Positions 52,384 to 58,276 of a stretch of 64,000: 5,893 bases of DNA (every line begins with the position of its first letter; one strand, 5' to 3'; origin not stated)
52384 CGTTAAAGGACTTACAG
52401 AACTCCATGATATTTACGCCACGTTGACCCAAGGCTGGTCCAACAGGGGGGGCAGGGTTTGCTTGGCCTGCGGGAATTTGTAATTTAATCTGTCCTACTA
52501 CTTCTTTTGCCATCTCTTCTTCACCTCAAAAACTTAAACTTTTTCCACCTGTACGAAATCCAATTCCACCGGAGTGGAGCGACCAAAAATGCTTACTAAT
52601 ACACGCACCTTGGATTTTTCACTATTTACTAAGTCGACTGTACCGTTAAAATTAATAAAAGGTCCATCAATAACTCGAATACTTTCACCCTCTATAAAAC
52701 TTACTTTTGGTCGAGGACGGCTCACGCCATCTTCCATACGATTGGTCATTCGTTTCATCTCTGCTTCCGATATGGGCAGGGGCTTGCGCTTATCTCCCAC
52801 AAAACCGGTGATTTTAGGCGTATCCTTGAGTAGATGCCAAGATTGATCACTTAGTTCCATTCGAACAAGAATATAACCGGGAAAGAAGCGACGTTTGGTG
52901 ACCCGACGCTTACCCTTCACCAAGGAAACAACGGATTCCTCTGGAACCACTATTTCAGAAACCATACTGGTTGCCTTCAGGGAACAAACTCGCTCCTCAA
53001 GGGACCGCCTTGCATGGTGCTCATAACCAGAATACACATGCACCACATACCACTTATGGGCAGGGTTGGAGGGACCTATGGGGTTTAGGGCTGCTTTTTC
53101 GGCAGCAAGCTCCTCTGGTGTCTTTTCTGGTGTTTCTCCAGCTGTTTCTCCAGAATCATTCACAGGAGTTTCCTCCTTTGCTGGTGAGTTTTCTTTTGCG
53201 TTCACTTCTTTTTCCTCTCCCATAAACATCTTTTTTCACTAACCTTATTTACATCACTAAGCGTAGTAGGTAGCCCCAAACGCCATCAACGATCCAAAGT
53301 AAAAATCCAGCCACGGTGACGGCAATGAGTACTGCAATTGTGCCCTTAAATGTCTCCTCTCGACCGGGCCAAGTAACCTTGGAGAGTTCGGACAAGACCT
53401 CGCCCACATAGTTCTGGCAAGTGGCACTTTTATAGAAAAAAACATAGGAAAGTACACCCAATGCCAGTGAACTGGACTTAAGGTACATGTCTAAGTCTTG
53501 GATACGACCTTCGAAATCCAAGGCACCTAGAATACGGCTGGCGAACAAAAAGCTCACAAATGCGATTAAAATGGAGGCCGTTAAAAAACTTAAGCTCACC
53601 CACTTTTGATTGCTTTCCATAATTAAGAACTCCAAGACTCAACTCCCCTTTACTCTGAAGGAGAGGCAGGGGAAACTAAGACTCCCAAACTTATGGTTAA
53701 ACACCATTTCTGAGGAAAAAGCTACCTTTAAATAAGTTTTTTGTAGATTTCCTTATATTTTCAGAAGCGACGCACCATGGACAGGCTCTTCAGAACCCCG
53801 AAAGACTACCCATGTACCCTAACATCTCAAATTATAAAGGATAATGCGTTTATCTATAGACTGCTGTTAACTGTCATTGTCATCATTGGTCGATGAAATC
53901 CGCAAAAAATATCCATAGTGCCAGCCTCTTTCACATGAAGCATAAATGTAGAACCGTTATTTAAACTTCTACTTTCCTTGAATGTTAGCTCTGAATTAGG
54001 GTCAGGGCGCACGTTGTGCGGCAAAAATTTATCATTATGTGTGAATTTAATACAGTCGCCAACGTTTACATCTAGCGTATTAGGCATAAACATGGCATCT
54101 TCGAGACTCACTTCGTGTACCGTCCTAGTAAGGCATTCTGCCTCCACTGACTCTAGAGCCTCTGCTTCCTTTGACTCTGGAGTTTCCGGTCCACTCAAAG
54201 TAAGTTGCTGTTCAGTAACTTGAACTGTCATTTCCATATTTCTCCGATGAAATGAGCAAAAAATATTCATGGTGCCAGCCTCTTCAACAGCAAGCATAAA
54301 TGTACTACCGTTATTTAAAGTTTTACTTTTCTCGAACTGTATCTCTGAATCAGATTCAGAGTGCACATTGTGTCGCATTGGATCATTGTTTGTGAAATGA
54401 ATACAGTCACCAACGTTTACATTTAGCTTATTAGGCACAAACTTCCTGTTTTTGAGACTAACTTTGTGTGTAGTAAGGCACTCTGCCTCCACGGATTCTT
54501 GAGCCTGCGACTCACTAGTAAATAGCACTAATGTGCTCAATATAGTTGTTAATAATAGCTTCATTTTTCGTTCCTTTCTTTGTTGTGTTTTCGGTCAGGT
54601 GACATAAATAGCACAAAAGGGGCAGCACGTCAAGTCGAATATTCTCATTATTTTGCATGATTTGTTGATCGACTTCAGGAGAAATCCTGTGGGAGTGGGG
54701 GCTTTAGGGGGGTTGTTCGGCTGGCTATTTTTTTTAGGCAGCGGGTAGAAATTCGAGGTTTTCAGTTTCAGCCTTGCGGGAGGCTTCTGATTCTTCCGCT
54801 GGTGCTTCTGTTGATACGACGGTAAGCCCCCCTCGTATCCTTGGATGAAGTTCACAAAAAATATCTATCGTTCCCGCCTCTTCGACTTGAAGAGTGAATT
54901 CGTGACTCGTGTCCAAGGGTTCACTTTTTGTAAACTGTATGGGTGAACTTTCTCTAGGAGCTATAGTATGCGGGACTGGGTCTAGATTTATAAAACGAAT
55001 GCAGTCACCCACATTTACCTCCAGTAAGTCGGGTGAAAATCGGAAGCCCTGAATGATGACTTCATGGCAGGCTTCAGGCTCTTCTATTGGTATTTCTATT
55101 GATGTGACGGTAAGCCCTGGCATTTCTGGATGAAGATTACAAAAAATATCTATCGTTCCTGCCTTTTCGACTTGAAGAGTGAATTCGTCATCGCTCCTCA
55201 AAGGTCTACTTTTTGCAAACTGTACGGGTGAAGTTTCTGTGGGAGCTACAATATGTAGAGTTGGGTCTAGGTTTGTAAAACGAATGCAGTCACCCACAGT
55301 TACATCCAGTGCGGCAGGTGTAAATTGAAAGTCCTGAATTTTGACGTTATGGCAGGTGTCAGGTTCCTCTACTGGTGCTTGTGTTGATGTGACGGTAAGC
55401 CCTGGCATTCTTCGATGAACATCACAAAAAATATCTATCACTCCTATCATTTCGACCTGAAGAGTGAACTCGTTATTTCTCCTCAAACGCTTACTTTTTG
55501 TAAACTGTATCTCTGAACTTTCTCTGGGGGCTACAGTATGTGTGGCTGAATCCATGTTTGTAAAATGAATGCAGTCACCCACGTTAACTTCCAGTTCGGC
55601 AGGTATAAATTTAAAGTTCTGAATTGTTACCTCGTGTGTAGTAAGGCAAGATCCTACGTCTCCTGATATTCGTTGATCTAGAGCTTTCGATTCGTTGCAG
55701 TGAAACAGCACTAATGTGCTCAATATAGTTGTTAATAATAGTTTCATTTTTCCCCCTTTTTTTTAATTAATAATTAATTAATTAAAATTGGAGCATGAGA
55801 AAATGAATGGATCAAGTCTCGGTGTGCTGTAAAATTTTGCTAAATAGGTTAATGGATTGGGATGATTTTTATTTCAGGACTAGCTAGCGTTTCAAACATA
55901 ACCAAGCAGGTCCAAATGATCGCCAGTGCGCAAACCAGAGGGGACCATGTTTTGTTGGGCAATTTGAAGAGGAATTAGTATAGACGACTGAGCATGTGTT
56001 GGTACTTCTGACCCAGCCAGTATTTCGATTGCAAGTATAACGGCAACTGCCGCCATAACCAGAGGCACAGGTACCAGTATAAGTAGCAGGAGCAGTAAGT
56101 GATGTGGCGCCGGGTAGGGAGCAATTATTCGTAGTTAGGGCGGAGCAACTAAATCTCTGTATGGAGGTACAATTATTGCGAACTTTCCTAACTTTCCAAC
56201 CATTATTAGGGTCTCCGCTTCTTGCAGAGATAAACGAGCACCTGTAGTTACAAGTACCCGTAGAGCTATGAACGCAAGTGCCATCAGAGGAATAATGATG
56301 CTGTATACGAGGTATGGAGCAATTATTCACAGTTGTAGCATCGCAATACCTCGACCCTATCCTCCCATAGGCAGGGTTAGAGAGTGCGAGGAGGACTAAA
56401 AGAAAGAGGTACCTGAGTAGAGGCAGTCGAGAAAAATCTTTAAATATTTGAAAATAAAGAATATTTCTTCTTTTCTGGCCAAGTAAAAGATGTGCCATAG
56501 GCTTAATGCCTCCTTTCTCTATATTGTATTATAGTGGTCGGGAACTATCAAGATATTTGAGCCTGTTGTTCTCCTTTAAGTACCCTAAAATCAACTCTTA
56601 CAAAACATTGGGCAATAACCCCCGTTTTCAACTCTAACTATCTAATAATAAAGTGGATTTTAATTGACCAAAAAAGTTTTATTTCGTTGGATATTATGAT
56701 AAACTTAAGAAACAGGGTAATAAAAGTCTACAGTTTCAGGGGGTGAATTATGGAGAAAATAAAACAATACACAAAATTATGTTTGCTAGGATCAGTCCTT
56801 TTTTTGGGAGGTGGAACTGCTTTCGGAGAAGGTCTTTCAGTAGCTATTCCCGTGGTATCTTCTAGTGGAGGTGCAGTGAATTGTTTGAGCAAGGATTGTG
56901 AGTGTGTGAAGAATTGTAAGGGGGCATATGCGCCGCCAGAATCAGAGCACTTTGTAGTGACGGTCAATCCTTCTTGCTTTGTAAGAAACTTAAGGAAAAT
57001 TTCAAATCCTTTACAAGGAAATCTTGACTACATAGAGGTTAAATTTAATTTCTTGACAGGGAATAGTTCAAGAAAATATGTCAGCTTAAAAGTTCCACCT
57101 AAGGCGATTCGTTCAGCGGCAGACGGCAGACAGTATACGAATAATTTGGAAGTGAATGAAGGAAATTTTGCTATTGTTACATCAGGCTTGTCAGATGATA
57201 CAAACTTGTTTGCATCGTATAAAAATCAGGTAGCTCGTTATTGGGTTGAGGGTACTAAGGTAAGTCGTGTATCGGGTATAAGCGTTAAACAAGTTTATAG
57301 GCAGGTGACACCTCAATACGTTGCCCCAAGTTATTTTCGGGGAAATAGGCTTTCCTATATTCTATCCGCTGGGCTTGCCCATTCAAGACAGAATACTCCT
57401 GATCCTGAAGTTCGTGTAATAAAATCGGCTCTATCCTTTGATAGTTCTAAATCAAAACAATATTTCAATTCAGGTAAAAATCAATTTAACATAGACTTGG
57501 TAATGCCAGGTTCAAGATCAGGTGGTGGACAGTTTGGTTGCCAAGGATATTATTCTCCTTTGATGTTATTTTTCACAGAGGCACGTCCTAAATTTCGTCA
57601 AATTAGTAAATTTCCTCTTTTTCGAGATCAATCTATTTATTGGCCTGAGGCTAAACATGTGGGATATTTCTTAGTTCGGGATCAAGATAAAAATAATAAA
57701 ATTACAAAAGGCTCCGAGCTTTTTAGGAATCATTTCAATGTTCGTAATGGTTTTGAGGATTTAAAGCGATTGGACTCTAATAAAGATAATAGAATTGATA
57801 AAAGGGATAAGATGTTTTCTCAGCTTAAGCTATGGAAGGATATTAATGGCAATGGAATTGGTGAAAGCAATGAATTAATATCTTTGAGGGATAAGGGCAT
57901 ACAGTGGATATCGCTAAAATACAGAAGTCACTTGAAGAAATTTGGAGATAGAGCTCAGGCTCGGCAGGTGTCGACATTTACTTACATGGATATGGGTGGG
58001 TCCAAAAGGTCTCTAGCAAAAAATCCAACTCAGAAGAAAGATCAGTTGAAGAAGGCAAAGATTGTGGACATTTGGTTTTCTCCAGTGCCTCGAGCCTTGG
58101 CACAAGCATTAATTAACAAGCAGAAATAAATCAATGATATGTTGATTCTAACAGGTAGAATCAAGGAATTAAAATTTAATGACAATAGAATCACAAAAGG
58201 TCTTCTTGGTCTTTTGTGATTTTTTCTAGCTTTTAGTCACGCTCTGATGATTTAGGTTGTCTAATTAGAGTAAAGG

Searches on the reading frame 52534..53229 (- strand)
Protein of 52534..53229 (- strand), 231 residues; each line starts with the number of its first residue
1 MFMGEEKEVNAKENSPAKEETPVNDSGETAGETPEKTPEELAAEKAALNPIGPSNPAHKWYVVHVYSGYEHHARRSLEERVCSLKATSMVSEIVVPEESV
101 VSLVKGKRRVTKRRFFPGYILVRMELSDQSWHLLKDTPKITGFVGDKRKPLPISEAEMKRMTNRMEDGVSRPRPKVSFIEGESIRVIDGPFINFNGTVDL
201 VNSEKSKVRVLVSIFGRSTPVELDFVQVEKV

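Call 18: find_related_loci(query=window:52534-53229:-, collection=genome_contigs, flank=10000)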
Query window:52534-53229:- (231 aa) in genome_contigs; peptide patterns used: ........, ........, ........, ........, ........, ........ (x = any residue, [..] = any of these).
233 stretches matched a pattern; 77 encode a relative of the query (tblastn E <= 1e-3); 77 distinct loci.
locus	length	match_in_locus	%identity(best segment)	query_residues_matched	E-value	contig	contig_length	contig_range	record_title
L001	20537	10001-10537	56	52-230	3e-68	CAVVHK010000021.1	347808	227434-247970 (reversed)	MAG: uncultured delta proteobacterium isolate MFD01689.bin.2.77 genome assembly, contig: contig_22763, whole genome shot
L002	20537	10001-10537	55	52-230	7e-68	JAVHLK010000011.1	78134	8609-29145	MAG: Desulfomonilaceae bacterium isolate Ess09-10 NODE_11_length_78134_cov_9.412300, whole genome shotgun sequence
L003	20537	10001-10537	55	52-230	9e-68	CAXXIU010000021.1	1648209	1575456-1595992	MAG: Desulfomonilaceae bacterium isolate 24c7a18b-b8c2-4fbd-b8d1-4b4dc3bc9637 genome assembly, contig: contig_21, whole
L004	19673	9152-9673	56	57-230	2e-67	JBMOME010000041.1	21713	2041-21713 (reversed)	MAG: Thermodesulfobacteriota bacterium isolate Betzabe_MAG042 MAG042_41, whole genome shotgun sequence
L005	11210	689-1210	55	57-230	2e-67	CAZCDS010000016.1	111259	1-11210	MAG TPA_asm: uncultured Syntrophaceae bacterium isolate SRP323688_co1_111 genome assembly, contig: NODE_348_length_11125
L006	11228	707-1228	56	57-230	2e-67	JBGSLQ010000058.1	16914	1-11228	MAG: Desulfomonilaceae bacterium isolate JTS-AC162 k141_1929375, whole genome shotgun sequence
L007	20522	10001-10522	56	57-230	3e-67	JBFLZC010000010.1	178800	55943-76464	MAG: Thermodesulfobacteriota bacterium isolate MAG101 MAG101_10, whole genome shotgun sequence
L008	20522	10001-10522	56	57-230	4e-67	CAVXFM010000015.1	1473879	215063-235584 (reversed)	MAG: uncultured delta proteobacterium isolate MFD02416.bin.1.343 genome assembly, contig: contig_45690, whole genome sho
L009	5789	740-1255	57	59-230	5e-67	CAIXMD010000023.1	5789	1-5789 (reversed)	MAG: uncultured Desulfomonile sp. isolate Kiruna1_bin-212 genome assembly, contig: bin-212:023/571, whole genome shotgun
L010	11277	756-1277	55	57-230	7e-67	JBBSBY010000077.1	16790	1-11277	MAG: Desulfomonilales bacterium isolate La6_metabat2.214 La6_metabat2.214_K_1247588_L_16790_cov_85.9821, whole genome sh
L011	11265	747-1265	55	58-230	1e-66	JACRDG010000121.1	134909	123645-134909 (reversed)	MAG: Desulfomonile tiedjei isolate NC_groundwater_1666_Pr3_B-0.1um_58_14 SR-2_scaffold_141_4031670, whole genome shotgun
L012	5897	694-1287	51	38-230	3e-66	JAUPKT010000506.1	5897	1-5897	MAG: Thermodesulfobacteriota bacterium isolate erpe_2018_pw_0hr_WHONDRS-PP48-000085_B_bin.56 scaffold_2024720, whole gen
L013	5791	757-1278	56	57-230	2e-66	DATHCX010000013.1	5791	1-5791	MAG TPA_asm: Desulfomonilaceae bacterium isolate SMAG_U12378 k141_452239, whole genome shotgun sequence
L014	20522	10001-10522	56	57-230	3e-66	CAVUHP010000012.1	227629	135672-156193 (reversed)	MAG: uncultured delta proteobacterium isolate MFD01872.bin.2.170 genome assembly, contig: contig_140564, whole genome sh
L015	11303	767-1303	54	52-230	2e-66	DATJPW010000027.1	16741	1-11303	MAG TPA_asm: Desulfomonilaceae bacterium isolate SMAG_U14923 k141_4286281, whole genome shotgun sequence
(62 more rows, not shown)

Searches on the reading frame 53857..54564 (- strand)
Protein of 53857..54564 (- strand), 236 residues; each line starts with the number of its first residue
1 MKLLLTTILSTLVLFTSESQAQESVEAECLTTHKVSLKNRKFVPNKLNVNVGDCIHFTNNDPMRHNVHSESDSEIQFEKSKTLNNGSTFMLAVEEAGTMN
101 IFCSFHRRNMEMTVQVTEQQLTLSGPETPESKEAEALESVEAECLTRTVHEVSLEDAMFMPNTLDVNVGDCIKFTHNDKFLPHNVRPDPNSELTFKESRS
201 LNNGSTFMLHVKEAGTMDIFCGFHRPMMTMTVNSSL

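Call 74: search_protein_families(library=pfam, proteins=[window:53857-54564:-], max_evalue=0.001)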
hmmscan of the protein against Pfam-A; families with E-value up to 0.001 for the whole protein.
window:53857-54564:- (236 aa): 3 families
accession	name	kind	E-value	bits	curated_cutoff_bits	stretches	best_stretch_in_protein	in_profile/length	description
PF13473.12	Cupredoxin_1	-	1e-17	64.5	27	2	9-114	3-102/104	Cupredoxin-like domain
PF00127.26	Copper-bind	-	3.1e-15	56.8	21.2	2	40-116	12-98/99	Copper binding proteins, plastocyanin/azurin family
PF11476.16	TgMIC1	-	2.7e-05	24.3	28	0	42-109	7-75/117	Toxoplasma gondii micronemal protein 1 TgMIC1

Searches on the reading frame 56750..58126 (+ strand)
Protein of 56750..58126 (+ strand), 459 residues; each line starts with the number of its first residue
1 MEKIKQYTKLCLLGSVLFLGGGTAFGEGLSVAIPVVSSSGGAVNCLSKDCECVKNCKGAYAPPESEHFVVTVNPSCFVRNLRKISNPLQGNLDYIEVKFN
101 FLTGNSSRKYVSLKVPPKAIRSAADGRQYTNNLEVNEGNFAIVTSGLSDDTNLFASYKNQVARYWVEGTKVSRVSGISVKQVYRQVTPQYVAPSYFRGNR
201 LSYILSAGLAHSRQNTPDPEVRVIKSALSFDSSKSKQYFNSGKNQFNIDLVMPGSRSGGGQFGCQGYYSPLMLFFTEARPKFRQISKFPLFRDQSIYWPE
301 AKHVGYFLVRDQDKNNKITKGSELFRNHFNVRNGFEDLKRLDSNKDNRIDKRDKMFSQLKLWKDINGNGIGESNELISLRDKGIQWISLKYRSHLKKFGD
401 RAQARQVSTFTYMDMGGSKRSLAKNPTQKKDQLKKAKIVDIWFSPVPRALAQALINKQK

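Call 3: search_protein_families(library=pfam, proteins=[window:56750-58126:+], max_evalue=0.1)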
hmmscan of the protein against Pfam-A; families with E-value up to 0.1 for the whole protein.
window:56750-58126:+ (459 aa): 0 families

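Call 4: search_protein_families(library=ncbifam, proteins=[window:56750-58126:+], max_evalue=0.1)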
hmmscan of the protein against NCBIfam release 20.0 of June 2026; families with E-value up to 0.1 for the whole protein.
window:56750-58126:+ (459 aa): 0 families

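Call 48: search_protein_families(library=pfam, proteins=[window:56750-58126:+], max_evalue=1)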
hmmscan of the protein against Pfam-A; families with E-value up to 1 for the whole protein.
window:56750-58126:+ (459 aa): 0 families

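Call 88: search_solved_structures(query=A6, max_evalue=1, show_alignments=1)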
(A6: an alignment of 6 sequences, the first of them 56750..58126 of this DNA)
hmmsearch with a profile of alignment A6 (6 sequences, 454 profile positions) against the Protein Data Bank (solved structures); distinct sequences matched with E-value up to 1: 5.
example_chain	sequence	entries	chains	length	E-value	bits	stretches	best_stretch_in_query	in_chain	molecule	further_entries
6sjw_A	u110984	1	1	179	5.2e-28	101.7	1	316-423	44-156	Iron-regulated protein FrpC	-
6sjx_A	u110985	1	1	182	5.4e-28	101.6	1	316-423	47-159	Iron-regulated protein FrpC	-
4rgj_A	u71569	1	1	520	0.4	13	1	315-362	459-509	Calcium-dependent protein kinase 4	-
4qox_A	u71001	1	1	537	0.42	12.9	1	315-362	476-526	Calcium-dependent protein kinase 4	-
3khe_A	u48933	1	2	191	0.7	12.2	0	315-361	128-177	Calmodulin-like domain protein kinase isoform 3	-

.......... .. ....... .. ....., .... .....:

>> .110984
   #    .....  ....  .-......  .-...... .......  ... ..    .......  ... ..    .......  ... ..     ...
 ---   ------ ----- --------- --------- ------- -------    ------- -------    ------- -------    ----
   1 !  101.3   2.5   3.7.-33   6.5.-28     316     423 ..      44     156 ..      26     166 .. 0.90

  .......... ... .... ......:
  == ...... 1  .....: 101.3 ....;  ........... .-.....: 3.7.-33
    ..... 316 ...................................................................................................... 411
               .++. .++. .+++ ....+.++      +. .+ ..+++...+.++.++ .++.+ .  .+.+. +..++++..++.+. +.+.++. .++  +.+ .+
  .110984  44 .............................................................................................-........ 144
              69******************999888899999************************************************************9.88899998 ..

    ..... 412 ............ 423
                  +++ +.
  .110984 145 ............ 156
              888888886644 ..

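Call 91: search_solved_structures(query=window:56750-58126:+, max_evalue=1, show_alignments=1)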
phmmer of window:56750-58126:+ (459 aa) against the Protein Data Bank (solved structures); distinct sequences matched with E-value up to 1: 6.
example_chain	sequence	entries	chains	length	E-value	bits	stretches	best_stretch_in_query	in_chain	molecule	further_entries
6sjw_A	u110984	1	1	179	2.7e-14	55.9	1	307-412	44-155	Iron-regulated protein FrpC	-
6sjx_A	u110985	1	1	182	2.8e-14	55.8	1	307-412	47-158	Iron-regulated protein FrpC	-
2qkw_A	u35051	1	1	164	0.24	13.2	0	47-80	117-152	Avirulence protein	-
3zuz_A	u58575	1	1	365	0.54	12.1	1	203-255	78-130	PROTEIN SHQ1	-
3uah_A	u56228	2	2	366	0.54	12.1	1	203-255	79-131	Protein SHQ1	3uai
3zv0_A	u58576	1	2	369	0.55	12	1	203-255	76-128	PROTEIN SHQ1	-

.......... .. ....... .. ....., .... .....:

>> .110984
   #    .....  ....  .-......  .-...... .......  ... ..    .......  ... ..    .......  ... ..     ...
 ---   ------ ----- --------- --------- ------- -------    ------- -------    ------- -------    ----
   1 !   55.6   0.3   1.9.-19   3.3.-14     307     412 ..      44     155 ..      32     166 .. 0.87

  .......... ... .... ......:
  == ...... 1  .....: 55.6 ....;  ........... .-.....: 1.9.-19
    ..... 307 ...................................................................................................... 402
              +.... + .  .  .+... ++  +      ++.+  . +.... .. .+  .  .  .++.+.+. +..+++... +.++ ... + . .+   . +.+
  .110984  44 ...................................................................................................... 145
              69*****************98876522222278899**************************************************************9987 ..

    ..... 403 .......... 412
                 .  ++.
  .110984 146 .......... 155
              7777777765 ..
